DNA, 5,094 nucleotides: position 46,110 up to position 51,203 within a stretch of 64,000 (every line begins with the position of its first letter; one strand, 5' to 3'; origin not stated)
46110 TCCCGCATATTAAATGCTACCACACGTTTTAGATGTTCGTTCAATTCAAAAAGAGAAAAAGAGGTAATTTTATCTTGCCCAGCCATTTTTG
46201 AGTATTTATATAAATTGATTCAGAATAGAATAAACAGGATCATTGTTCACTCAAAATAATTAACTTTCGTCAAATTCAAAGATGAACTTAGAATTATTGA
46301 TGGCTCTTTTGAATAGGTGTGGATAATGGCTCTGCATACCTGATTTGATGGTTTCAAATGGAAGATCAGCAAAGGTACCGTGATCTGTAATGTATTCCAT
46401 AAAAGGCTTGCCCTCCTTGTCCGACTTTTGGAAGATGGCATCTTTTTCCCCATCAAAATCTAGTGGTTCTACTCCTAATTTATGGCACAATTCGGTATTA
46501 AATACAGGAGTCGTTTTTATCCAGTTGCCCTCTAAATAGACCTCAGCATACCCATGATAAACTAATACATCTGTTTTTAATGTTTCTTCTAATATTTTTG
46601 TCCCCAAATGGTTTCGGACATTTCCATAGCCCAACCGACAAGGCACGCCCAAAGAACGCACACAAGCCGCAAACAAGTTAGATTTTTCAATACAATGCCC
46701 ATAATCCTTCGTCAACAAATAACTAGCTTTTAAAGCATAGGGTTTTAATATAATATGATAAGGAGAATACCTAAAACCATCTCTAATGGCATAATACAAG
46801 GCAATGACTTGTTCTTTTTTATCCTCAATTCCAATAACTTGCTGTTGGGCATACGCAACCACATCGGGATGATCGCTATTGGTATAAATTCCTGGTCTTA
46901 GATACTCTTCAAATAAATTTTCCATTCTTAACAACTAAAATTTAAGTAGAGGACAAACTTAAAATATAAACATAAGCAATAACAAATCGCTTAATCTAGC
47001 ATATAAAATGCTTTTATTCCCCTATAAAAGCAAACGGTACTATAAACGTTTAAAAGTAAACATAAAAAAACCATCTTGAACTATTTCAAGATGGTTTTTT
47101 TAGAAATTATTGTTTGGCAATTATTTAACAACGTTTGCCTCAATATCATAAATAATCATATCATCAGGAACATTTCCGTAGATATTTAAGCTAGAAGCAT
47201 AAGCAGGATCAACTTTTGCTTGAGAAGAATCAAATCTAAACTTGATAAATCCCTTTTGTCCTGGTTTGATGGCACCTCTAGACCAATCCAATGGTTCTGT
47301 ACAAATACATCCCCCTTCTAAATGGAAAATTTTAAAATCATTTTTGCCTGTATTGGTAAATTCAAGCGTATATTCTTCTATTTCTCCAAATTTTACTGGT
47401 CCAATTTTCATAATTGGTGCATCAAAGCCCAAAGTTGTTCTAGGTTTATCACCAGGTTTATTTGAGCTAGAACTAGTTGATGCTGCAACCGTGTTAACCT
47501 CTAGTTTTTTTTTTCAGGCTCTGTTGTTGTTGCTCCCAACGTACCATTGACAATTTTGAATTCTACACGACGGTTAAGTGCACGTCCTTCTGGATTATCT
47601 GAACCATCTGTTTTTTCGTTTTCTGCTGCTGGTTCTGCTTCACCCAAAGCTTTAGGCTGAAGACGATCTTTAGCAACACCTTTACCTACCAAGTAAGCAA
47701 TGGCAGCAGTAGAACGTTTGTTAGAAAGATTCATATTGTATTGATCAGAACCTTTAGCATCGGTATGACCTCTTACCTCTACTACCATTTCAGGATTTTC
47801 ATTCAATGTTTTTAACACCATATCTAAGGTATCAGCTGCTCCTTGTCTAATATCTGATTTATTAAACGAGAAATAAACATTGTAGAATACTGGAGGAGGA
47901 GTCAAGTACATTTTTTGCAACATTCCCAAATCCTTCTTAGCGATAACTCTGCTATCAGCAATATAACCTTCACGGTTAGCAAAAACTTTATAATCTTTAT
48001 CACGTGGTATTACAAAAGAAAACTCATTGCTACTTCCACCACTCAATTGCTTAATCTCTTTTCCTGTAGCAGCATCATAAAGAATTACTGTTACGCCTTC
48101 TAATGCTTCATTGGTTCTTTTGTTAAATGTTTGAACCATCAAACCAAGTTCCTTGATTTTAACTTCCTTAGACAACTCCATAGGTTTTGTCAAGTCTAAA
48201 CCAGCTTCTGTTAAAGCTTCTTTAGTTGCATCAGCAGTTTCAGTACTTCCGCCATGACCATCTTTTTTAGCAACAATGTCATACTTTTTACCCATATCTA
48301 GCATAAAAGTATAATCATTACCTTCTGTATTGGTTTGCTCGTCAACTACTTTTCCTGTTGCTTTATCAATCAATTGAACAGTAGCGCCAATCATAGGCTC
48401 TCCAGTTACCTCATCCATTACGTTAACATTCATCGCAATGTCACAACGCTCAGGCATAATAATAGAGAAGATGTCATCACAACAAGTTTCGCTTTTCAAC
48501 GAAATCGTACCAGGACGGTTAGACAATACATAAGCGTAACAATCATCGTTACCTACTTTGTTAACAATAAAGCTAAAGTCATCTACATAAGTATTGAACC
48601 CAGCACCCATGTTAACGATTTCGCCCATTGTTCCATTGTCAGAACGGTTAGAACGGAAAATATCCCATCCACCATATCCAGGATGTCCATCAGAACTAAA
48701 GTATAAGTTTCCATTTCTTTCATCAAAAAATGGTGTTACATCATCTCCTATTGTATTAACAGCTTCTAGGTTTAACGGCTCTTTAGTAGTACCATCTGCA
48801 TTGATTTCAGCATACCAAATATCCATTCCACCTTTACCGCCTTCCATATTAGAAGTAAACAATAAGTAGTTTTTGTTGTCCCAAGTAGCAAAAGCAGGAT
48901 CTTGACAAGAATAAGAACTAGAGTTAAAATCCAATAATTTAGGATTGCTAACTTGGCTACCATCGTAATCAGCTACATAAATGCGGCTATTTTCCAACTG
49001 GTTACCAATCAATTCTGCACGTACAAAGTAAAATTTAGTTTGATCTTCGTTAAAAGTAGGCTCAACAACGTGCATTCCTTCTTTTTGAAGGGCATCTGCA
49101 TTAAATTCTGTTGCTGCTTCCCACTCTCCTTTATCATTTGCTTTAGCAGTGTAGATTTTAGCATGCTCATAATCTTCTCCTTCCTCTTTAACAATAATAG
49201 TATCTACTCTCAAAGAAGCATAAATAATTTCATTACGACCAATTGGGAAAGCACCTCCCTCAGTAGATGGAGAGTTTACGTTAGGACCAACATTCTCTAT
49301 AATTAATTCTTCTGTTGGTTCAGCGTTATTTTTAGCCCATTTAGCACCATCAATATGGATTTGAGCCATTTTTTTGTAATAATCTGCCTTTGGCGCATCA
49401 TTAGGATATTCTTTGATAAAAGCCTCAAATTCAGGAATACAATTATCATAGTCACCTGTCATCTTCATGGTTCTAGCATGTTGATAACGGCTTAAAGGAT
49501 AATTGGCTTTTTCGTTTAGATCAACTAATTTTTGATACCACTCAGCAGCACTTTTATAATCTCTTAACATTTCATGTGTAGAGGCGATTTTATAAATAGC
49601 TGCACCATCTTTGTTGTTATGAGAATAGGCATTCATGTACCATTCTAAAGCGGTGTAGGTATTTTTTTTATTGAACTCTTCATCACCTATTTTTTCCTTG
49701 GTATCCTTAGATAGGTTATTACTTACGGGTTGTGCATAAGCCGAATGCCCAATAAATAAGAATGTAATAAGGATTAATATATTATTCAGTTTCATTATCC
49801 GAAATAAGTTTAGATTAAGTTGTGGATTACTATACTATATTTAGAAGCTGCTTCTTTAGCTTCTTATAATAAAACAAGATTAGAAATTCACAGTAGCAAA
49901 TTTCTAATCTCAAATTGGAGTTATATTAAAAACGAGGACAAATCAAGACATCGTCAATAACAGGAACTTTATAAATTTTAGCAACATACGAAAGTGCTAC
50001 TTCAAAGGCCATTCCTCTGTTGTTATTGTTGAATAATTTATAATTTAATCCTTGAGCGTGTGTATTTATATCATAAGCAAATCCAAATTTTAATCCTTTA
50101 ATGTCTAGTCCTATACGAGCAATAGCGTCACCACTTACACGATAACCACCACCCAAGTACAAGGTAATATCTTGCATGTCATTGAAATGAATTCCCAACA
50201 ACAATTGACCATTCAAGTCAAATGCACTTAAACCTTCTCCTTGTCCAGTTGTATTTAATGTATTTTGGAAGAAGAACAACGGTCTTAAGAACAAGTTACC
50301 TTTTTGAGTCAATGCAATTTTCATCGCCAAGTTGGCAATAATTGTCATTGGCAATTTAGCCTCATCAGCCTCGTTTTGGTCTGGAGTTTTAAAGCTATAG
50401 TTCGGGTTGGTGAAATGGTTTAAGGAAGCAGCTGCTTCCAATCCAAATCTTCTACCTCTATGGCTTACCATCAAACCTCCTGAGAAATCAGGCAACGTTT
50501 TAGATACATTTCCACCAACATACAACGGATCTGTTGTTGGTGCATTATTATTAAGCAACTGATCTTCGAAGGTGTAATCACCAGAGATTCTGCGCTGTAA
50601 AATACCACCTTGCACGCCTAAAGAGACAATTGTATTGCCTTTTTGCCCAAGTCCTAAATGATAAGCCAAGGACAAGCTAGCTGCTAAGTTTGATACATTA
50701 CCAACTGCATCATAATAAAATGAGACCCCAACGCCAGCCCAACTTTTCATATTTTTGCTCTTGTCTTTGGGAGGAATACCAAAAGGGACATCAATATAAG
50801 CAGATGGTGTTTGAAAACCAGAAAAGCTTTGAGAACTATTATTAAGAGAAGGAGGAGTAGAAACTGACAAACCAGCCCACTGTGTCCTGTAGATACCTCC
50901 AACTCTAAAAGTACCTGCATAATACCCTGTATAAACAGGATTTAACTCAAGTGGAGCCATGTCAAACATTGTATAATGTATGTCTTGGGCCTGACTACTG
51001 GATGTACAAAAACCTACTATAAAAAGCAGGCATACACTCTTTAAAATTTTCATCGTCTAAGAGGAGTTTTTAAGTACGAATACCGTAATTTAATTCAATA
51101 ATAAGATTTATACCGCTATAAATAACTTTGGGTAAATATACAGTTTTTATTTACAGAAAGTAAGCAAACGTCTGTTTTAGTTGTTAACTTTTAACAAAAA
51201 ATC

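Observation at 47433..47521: A10 slippery tract at the 3' end of the PorE-like gene allows a -1 readthrough fusion to the DUF1573 domain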

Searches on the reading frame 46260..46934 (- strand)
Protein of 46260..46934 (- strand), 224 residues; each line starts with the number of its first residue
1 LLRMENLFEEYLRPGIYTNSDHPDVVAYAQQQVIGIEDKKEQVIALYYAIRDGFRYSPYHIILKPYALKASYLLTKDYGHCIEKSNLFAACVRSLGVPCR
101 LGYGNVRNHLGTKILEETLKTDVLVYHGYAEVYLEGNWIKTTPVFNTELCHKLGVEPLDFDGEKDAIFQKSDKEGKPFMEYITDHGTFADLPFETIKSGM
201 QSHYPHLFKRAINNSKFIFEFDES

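Call 4: search_protein_families(library=pfam, proteins=[window:46260-46934:-], max_evalue=0.01)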
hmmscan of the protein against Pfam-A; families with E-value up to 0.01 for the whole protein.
window:46260-46934:- (224 aa): 1 family
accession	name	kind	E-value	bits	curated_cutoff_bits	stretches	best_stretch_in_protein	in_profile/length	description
PF01841.26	Transglut_core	-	3.3e-17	63.2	23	1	27-142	2-107/108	Transglutaminase-like superfamily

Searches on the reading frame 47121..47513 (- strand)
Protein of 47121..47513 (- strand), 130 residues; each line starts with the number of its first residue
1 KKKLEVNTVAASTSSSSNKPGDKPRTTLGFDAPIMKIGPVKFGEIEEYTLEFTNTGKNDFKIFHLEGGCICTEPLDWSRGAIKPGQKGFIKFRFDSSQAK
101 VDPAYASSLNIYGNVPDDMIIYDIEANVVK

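Call 4: search_protein_families(library=pfam, proteins=[window:47121-47513:-], max_evalue=0.01)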
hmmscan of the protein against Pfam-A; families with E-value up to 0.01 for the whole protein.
window:47121-47513:- (130 aa): 2 families
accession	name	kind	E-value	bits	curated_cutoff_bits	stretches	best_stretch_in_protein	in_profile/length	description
PF07610.17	DUF1573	-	2.6e-14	53.5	26.1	1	30-128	3-98/98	Protein of unknown function (DUF1573)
PF22544.2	HYDIN_VesB_CFA65-like_Ig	-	1e-07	32.5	25.5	1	28-98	3-74/100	HYDIN/CFA65/VesB-like, Ig-like domain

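Call 53: search_protein_families(library=ncbifam, proteins=[window:47121-47513:-], max_evalue=0.001)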
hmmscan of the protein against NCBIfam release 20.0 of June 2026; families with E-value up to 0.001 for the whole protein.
window:47121-47513:- (130 aa): 1 family
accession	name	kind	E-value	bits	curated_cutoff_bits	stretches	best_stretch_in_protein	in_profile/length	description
NF041425.1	OS_HP2_seleno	subfamily_domain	0.0006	20.1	100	1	48-114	19-82/98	OS_HP2 family (seleno)protein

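Call 54: search_solved_structures(query=window:47121-47513:-, max_evalue=1)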
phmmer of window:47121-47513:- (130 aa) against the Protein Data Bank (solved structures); distinct sequences matched with E-value up to 1: 1.
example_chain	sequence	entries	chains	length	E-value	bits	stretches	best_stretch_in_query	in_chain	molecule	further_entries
9cfe_B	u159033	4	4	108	0.01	18.9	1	17-90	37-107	light chain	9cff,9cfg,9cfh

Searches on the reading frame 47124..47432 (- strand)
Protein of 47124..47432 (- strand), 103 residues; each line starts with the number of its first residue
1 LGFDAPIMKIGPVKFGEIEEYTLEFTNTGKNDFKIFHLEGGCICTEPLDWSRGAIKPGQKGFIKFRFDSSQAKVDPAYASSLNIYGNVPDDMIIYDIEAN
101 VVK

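Call 23: find_related_loci(query=A2, collection=metagenome_contigs, flank=1500)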
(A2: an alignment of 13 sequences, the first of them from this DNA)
Query A2 (103 aa) in metagenome_contigs; peptide patterns used: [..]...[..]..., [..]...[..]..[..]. (x = any residue, [..] = any of these).
251 stretches matched a pattern; 38 encode a relative of the query (tblastn E <= 1e-3); 38 distinct loci.
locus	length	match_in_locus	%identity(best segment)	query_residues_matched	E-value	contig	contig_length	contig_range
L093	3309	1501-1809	89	1-103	6e-64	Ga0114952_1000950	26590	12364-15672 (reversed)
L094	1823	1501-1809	89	1-103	7e-64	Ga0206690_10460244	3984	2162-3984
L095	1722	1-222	89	30-103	2e-44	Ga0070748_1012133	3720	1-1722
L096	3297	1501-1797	54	3-101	2e-35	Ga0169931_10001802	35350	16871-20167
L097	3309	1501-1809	52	1-103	2e-35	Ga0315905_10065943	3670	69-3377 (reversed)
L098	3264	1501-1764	33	14-102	1e-14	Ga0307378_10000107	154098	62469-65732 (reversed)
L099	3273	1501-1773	37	15-102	5e-14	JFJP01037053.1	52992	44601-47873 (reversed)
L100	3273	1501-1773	37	15-102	5e-14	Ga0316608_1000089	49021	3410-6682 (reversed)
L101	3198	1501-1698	39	3-69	9e-14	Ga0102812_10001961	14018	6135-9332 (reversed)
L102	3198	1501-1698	39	3-69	9e-14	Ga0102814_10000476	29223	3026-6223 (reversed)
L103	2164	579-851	27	1-95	1e-12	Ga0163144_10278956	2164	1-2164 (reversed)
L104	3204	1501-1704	39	1-69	1e-12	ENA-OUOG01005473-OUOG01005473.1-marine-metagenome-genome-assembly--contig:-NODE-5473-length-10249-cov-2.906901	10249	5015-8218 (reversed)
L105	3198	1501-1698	45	3-69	2e-12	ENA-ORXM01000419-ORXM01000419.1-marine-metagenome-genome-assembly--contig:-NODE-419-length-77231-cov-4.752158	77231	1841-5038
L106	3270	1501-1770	34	9-102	2e-12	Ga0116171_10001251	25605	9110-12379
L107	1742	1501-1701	40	3-70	8e-12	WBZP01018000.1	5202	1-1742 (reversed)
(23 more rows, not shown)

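Call 67: predict_structure(alignment_id=A3)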
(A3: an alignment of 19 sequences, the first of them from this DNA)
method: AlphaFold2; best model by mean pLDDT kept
length: 103 residues; sequences in the alignment: 19
mean_pLDDT: 95.8   pTM: 0.85
mean pLDDT of the five models: 95.8, 95.7, 95.5, 95.5, 95.3
residues with pLDDT >= 90: 95; 70-90: 8; 50-70: 0; < 50: 0
segments of 3 or more residues with pLDDT < 50: none
pLDDT, mean of each block of 10 residues (from residue 1): 92 97 96 96 97 96 98 97 93 95 97
secondary structure, 60 per line:
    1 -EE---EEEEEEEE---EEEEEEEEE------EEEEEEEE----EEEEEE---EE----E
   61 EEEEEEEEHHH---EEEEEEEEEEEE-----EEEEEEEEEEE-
elements in order: E7-14 E18-26 E33-40 E45-50 E60-68 E75-86 E92-102

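Call 69: fold_search(model_id=the predicted structure, library=pdb)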
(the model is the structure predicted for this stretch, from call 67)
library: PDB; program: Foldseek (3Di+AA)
matches with E <= 10: 1608; with E <= 0.001: 9
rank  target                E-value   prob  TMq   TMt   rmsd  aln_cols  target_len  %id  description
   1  7sqc_T3               1.5e-04  1.00  0.71  0.26   2.6        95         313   10  Ciliary C1 central pair apparatus isolated from Chlamydomonas reinhardtii (released 2022-04-13)
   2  7sqc_T1               2.1e-04  1.00  0.71  0.15   2.5        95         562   10  Ciliary C1 central pair apparatus isolated from Chlamydomonas reinhardtii (released 2022-04-13)
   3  7sqc_T0               2.7e-04  1.00  0.76  0.17   2.9       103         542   11  Ciliary C1 central pair apparatus isolated from Chlamydomonas reinhardtii (released 2022-04-13)
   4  2e6j_MODEL_1_A        4.1e-04  1.00  0.68  0.64   3.3       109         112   18  Solution structure of the C-terminal PapD-like domain from human HYDIN protein (released 2007-07-03)
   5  2qsv                  4.3e-04  1.00  0.71  0.36   2.9        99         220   18  Crystal structure of protein of unknown function from Porphyromonas gingivalis W83 (released 2007-09-25)
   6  9ijj_L                8.9e-04  1.00  0.71  0.35   2.6        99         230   16  In situ structure of the central apparatus in mouse sperm axoneme. (released 2025-06-04)
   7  7sqc_T2               9.9e-04  1.00  0.75  0.16   2.5        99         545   10  Ciliary C1 central pair apparatus isolated from Chlamydomonas reinhardtii (released 2022-04-13)
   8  7n6g_3J               9.9e-04  1.00  0.70  0.22   2.6        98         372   13  C1 of central pair (released 2022-05-18)
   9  3q48_B                9.9e-04  1.00  0.62  0.38   3.9       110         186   13  Crystal structure of Pseudomonas aeruginosa CupB2 chaperone (released 2011-02-09)
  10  9ijj_E                1.1e-03  1.00  0.65  0.16   3.1       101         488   11  In situ structure of the central apparatus in mouse sperm axoneme. (released 2025-06-04)
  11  8jmw_A                1.6e-03  1.00  0.49  0.14   3.9        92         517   10  Fibril form of serine peptidase Vpr (released 2023-12-06)
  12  7n6g_3K               1.8e-03  1.00  0.69  0.22   2.7        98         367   12  C1 of central pair (released 2022-05-18)
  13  3qbt_F                2.1e-03  1.00  0.55  0.44   5.0       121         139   13  Crystal structure of OCRL1 540-678 in complex with Rab8a:GppNHp (released 2011-03-23)
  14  7ptb                  2.2e-03  1.00  0.66  0.25   3.6       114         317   15  Crystal structure of the SPD-2 domain of human CEP192 (released 2022-04-06)
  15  3qbt_B                2.8e-03  1.00  0.50  0.42   6.2       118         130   15  Crystal structure of OCRL1 540-678 in complex with Rab8a:GppNHp (released 2011-03-23)
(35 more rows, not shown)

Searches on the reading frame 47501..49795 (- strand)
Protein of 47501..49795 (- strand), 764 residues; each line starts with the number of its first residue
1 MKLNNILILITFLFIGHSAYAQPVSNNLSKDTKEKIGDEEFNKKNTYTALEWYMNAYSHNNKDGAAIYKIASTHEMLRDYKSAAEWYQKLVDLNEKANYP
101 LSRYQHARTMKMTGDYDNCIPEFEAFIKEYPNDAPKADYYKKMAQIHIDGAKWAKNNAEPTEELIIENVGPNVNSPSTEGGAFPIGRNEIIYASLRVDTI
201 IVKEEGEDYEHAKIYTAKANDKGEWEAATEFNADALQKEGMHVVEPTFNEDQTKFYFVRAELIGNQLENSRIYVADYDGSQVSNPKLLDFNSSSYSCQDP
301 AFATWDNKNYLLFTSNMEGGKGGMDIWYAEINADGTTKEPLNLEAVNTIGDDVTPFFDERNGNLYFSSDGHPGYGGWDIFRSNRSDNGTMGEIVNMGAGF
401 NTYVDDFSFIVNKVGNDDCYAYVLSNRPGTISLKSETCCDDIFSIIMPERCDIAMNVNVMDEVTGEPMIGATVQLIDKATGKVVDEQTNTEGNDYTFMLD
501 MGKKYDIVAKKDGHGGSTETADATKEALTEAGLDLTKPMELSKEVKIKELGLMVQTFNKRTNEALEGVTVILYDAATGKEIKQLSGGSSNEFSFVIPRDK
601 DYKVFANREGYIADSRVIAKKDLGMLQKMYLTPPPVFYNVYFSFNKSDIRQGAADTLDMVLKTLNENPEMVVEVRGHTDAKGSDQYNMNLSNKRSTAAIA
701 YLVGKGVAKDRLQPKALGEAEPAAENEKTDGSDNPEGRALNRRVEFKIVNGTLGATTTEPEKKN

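Call 4: search_protein_families(library=pfam, proteins=[window:47501-49795:-], max_evalue=0.01)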
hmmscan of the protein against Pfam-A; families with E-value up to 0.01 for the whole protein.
window:47501-49795:- (764 aa): 6 families
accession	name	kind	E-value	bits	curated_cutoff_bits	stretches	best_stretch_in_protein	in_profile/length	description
PF00691.25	OmpA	-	4.1e-18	66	27.2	1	641-731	1-93/98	OmpA family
PF13620.12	CarboxypepD_reg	-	1.8e-08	35.1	32.3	1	458-521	5-67/82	Carboxypeptidase regulatory-like domain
PF13174.12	TPR_6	-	4.8e-06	27.3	26.3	0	103-132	3-32/33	Tetratricopeptide repeat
PF07719.23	TPR_2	-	3.9e-05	23.9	27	0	66-96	3-33/34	Tetratricopeptide repeat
PF13428.12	TPR_14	-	0.00041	21.2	23.5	0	104-134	5-35/44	Tetratricopeptide repeat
PF13715.12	CarbopepD_reg_2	-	0.0061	17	32.2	0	458-526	4-67/88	CarboxypepD_reg-like domain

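Call 37: search_solved_structures(query=window:47501-49795:-, max_evalue=0.001)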
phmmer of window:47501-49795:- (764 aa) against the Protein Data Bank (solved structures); distinct sequences matched with E-value up to 0.001: 54.
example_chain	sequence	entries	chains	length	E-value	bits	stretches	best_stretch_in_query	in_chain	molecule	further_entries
7f4v_aB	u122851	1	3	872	6.1e-21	77.8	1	638-748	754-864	Photosystem I P700 chlorophyll a apoprotein A2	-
6top_B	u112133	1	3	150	1.5e-15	60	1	637-726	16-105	OmpA family protein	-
6top_A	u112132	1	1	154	1.6e-15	59.9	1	637-726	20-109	OmpA family protein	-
1oap_A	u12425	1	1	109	1.7e-13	53.2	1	640-725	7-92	PEPTIDOGLYCAN-ASSOCIATED LIPOPROTEIN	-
2hqs_H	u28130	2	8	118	2e-13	53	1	640-725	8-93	Peptidoglycan-associated lipoprotein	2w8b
9rle_P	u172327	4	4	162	3.4e-13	52.2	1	640-725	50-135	Peptidoglycan-associated lipoprotein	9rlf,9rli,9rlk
4erh_A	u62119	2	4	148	1.1e-12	50.5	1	639-729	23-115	Outer membrane protein A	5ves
4rha_A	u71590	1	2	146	1.3e-12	50.2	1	639-728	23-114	Outer membrane protein A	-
4pwt_A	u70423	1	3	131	2e-12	49.6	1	640-724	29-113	Peptidoglycan-associated lipoprotein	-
4r40_B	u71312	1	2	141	2.5e-12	49.3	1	640-724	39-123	Peptidoglycan-associated lipoprotein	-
2k1s_A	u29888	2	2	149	4.8e-12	48.4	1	639-747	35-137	Inner membrane lipoprotein yiaD | Probable lipoprotein YiaD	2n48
2mqe_A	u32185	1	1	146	5.4e-12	48.2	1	639-729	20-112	OmpA domain protein transmembrane region-containing protein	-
5wtp_A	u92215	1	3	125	6.9e-12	47.9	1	640-749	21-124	OmpA family protein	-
6jfw_A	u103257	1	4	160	7.5e-12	47.7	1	639-761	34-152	PA0833-PD protein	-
5u1h_A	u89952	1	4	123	1.3e-11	47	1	638-748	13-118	Outer membrane porin F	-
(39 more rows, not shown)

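Call 53: search_protein_families(library=ncbifam, proteins=[window:47501-49795:-], max_evalue=0.001)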
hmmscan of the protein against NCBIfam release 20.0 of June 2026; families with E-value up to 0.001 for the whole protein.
window:47501-49795:- (764 aa): 34 families (the best 25 are shown)
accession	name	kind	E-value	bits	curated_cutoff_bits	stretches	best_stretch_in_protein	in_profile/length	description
NF053607.1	CHU_0125_OmpA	equivalog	5.6e-86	289.4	620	2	33-527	22-498/639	CHU_0125 family OmpA-like outer membrane integrity protein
NF052230.1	T9SS_PorE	exception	1.6e-68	231.5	600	2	30-520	18-487/648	PorE family type IX secretion system protein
NF053611.1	YiaD_Gzip_OmpA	equivalog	1.3e-29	103.3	175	1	639-748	103-206/206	YiaD family glycine zipper/OmpA-like lipoprotein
NF053612.1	anchor_PA1041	equivalog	1.7e-25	90.4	250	1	639-748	132-235/236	PA1041 family peptidoglycan-binding anchor lipoprotein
NF045787.1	OmpABordt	equivalog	1e-21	77.5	200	1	639-750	86-191/194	outer membrane protein OmpA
NF053613.1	OMP_toxin_LptF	equivalog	9.1e-21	74.7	400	1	637-750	140-247/256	lipotoxin F family OmpA-related lipoprotein LptF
TIGR02802.1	Pal_lipo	equivalog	1.6e-19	69.9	125.35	1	640-746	2-102/104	peptidoglycan-associated lipoprotein Pal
NF033763.1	exchanger_TraB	exception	1.8e-17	62.5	700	1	642-761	396-510/522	outer membrane exchange protein TraB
NF007804.1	PRK10510.1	equivalog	1.3e-16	60.7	307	1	639-747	113-215/219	OmpA family lipoprotein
TIGR03789.1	pdsO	hypoth_equivalog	8.9e-16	58.3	152.2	1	637-744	138-239/243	sortase-associated OmpA-like protein PdsO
NF053585.1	OMP_LP_YfiB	equivalog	1.4e-15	57.5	128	1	639-745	57-157/163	outer membrane lipoprotein YfiB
NF008071.1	PRK10808.1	equivalog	2.3e-15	56.8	277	1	639-748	232-346/358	porin OmpA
NF008067.1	PRK10802.1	equivalog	2.7e-15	56.6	261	1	640-724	69-153/171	peptidoglycan-associated lipoprotein Pal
TIGR03350.1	type_VI_ompA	equivalog_domain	5.9e-12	45.7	139.8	1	642-747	34-136/137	type VI secretion system protein TssL, long form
NF045788.1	Omp38Acinit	equivalog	3e-11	43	500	1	639-751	242-348/354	outer membrane protein Omp38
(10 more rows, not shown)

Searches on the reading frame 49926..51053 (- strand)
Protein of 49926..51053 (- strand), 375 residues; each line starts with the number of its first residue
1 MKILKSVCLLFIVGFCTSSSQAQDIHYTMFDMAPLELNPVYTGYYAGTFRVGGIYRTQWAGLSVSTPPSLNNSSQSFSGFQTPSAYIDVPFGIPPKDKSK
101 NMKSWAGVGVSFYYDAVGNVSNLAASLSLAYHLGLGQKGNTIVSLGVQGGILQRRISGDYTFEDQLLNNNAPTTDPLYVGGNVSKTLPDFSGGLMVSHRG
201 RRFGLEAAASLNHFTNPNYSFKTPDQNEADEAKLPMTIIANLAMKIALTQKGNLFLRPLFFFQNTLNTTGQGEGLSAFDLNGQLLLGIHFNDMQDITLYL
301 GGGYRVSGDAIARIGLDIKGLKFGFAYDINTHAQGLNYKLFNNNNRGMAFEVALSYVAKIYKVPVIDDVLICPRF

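Call 4: search_protein_families(library=pfam, proteins=[window:49926-51053:-], max_evalue=0.01)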
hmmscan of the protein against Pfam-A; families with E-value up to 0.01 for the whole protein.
window:49926-51053:- (375 aa): 1 family
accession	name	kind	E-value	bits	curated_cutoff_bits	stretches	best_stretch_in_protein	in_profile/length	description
PF11751.14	PorP_SprF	-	4.5e-34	118.7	22.3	1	20-335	2-260/273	Type IX secretion system membrane protein PorP/SprF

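Call 53: search_protein_families(library=ncbifam, proteins=[window:49926-51053:-], max_evalue=0.001)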
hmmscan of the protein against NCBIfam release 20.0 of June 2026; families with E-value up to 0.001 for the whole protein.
window:49926-51053:- (375 aa): 1 family
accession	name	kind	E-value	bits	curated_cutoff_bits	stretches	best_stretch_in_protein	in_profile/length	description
TIGR03519.1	T9SS_PorP_fam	subfamily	7.9e-39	133.8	90.55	1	5-356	2-290/292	PorP/SprF family type IX secretion system membrane protein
